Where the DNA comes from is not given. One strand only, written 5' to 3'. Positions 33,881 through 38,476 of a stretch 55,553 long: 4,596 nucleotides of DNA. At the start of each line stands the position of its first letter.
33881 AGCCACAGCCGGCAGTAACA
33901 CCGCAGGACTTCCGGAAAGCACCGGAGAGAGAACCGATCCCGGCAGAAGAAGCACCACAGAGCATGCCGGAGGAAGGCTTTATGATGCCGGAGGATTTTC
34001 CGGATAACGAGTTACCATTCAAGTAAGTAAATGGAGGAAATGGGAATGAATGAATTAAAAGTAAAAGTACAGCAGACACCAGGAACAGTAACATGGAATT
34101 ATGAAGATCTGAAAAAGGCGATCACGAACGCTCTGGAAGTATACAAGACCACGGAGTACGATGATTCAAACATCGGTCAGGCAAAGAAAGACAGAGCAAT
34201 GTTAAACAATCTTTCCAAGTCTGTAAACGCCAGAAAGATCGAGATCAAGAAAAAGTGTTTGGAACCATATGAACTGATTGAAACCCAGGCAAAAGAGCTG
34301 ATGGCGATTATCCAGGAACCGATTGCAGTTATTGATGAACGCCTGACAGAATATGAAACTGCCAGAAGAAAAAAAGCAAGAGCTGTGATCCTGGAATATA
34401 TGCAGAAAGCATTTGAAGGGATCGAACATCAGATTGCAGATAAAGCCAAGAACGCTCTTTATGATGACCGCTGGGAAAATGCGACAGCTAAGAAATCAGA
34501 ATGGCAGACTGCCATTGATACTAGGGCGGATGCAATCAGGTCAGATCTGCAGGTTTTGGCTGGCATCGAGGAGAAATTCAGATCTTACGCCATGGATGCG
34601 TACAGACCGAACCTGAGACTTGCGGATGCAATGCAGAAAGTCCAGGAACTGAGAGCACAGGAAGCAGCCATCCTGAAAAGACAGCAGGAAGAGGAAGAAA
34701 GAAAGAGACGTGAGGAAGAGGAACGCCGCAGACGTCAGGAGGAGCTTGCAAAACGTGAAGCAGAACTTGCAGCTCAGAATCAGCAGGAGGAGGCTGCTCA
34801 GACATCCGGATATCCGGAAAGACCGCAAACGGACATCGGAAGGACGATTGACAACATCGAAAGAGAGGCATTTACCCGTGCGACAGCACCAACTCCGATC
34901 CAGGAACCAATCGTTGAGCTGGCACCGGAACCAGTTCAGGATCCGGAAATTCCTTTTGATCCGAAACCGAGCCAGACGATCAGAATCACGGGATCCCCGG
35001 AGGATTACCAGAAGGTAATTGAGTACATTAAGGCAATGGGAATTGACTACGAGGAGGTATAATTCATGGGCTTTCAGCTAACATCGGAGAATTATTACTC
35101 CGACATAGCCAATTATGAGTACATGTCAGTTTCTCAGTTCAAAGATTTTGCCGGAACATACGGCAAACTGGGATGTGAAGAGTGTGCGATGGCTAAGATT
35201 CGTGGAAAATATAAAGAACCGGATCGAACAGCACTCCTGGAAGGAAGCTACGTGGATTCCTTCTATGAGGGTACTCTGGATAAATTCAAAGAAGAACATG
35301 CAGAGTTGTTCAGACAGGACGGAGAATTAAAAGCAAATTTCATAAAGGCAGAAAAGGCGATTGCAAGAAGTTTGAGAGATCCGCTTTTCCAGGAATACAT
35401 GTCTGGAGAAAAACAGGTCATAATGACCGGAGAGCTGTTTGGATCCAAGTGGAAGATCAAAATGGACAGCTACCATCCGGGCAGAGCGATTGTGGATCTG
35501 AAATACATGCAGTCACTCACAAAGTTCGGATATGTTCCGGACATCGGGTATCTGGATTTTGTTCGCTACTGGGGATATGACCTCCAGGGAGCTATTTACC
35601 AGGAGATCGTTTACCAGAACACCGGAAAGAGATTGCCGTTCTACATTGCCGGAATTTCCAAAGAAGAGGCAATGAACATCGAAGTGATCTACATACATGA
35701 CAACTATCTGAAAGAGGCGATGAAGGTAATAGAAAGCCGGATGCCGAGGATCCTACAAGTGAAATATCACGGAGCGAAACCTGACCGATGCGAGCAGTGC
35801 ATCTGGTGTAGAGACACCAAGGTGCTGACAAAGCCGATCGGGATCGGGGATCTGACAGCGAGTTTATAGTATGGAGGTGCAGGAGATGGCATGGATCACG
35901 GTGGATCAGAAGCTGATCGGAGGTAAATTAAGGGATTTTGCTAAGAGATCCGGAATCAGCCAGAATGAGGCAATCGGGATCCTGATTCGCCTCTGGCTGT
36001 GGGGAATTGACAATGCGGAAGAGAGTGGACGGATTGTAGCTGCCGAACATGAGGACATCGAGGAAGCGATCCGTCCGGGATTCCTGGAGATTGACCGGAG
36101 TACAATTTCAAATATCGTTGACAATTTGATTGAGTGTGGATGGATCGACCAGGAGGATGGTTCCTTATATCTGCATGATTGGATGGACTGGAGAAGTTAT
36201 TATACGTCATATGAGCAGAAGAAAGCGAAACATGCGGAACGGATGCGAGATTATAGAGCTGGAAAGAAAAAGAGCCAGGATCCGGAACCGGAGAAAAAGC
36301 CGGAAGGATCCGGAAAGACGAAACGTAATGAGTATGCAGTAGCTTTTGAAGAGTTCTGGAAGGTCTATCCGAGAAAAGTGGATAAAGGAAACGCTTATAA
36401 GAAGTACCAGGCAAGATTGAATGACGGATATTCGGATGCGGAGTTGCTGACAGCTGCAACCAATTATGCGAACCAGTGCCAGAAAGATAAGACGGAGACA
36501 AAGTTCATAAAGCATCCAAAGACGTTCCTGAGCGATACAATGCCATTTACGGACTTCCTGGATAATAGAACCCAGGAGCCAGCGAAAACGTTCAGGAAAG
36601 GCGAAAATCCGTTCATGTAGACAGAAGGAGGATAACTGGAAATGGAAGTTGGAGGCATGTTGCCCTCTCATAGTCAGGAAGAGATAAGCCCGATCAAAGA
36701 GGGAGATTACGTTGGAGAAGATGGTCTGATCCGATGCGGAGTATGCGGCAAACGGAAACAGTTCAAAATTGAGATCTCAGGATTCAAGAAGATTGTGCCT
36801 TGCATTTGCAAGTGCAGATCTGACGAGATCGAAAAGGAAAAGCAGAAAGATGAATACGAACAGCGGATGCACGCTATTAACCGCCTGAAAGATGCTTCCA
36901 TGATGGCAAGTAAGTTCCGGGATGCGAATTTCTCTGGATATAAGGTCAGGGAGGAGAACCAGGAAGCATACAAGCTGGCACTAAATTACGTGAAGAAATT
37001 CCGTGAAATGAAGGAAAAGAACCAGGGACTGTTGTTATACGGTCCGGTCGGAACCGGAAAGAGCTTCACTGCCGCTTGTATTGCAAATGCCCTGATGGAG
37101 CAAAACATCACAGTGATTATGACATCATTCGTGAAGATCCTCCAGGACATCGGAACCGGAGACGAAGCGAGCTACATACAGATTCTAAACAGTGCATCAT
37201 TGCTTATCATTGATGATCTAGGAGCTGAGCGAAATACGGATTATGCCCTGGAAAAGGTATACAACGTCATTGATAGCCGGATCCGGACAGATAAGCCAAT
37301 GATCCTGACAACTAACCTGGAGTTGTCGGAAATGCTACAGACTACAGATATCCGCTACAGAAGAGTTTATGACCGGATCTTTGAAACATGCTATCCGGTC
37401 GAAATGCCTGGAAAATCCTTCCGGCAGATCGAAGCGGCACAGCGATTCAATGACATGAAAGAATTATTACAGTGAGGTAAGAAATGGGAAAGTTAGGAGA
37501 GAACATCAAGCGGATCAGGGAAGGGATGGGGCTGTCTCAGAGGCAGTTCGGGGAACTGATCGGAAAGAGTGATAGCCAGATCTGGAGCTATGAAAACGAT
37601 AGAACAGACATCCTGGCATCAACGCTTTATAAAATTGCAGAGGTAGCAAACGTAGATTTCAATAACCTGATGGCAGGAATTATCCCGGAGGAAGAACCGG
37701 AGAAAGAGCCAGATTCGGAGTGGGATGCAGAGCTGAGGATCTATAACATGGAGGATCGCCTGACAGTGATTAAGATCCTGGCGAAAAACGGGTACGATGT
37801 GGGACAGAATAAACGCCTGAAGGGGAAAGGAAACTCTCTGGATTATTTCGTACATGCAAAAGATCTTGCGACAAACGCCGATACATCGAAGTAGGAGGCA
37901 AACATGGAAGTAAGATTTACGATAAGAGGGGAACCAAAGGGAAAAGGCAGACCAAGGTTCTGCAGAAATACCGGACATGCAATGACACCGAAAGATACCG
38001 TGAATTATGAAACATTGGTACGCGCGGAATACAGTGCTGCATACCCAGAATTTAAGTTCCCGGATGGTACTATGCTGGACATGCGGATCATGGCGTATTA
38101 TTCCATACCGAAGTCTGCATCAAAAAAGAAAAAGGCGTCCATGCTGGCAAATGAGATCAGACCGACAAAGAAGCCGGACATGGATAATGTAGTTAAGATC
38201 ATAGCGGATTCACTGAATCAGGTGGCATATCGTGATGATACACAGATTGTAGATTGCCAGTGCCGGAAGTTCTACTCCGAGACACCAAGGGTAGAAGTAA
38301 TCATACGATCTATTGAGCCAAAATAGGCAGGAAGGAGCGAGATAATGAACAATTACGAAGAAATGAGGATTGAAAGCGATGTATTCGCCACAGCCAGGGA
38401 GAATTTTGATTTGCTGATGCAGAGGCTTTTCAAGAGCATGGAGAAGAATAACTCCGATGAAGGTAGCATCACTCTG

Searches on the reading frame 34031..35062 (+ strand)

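Call 56: search_protein_families(library=pfam, proteins=[window:34031-35062:+], max_evalue=0.001)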
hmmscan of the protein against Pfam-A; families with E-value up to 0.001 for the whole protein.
window:34031-35062:+ (343 aa): 1 family
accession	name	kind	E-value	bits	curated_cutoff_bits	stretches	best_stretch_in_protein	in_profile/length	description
PF07083.16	DUF1351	-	3.5e-21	76.4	27.8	1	12-203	3-194/210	Protein of unknown function (DUF1351)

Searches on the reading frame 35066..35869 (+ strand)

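Call 65: search_protein_families(library=pfam, proteins=[window:35066-35869:+], max_evalue=0.001)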
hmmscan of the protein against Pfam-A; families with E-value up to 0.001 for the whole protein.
window:35066-35869:+ (267 aa): 1 family
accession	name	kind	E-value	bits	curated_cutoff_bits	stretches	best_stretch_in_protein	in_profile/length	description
PF12684.13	DUF3799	-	1.7e-68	231.3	26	1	21-251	1-233/233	PDDEXK-like domain of unknown function (DUF3799)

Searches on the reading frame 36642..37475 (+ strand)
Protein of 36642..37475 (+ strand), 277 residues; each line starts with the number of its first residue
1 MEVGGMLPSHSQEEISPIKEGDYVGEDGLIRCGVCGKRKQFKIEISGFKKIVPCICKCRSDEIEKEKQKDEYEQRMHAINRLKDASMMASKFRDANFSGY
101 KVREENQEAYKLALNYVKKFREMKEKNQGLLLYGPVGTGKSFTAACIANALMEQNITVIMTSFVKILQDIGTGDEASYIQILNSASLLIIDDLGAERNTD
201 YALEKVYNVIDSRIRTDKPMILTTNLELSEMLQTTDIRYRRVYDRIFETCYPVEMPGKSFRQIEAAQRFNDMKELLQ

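Call 65: search_protein_families(library=pfam, proteins=[window:36642-37475:+], max_evalue=0.001)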
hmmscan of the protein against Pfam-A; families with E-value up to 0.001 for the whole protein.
window:36642-37475:+ (277 aa): 6 families
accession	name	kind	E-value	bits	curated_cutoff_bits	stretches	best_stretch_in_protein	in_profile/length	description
PF01695.23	IstB_IS21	-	4.9e-13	49.6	24.1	1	125-263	90-233/238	IstB-like ATP binding protein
PF00004.35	AAA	-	1.2e-07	32.6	21.2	1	130-244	1-125/131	ATPase family associated with various cellular activities (AAA)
PF20720.3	nSTAND3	-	5.7e-06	26.5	27.2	1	117-230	7-116/155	Novel STAND NTPase 3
PF13191.12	AAA_16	-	6.9e-06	27.1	32.6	1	125-196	24-85/167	AAA ATPase domain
PF00308.24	Bac_DnaA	-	7.9e-05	23.3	23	1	97-233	7-146/162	Bacterial DnaA ATPAse domain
PF05496.18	RuvB_N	-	0.00072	19.8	27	0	96-193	5-93/159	Holliday junction DNA helicase RuvB P-loop domain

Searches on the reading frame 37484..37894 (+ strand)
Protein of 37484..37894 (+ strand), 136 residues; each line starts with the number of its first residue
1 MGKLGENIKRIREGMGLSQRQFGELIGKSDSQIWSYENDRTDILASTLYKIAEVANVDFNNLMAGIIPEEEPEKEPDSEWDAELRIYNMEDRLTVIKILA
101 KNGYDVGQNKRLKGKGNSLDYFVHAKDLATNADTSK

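Call 65: search_protein_families(library=pfam, proteins=[window:37484-37894:+], max_evalue=0.001)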
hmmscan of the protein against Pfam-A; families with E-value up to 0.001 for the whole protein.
window:37484-37894:+ (136 aa): 3 families
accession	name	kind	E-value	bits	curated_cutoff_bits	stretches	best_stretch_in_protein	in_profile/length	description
PF12844.13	HTH_19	-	7.1e-12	45.5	30.2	1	5-65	1-61/64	Helix-turn-helix domain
PF01381.28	HTH_3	-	1.8e-11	44.3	23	1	8-59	1-52/55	Helix-turn-helix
PF13560.12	HTH_31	-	5e-06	27.2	27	1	4-56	2-55/64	Helix-turn-helix domain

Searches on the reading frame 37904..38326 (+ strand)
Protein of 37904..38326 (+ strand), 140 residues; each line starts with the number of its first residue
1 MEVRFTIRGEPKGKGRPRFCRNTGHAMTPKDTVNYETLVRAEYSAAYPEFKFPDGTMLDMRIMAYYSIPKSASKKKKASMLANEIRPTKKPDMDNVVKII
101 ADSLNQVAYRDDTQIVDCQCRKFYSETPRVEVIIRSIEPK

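Call 65: search_protein_families(library=pfam, proteins=[window:37904-38326:+], max_evalue=0.001)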
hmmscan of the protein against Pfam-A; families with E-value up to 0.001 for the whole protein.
window:37904-38326:+ (140 aa): 1 family
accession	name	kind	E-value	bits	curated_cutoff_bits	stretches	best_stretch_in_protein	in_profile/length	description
PF05866.16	RusA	-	2e-35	122.5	22.8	1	9-135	2-124/124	Endodeoxyribonuclease RusA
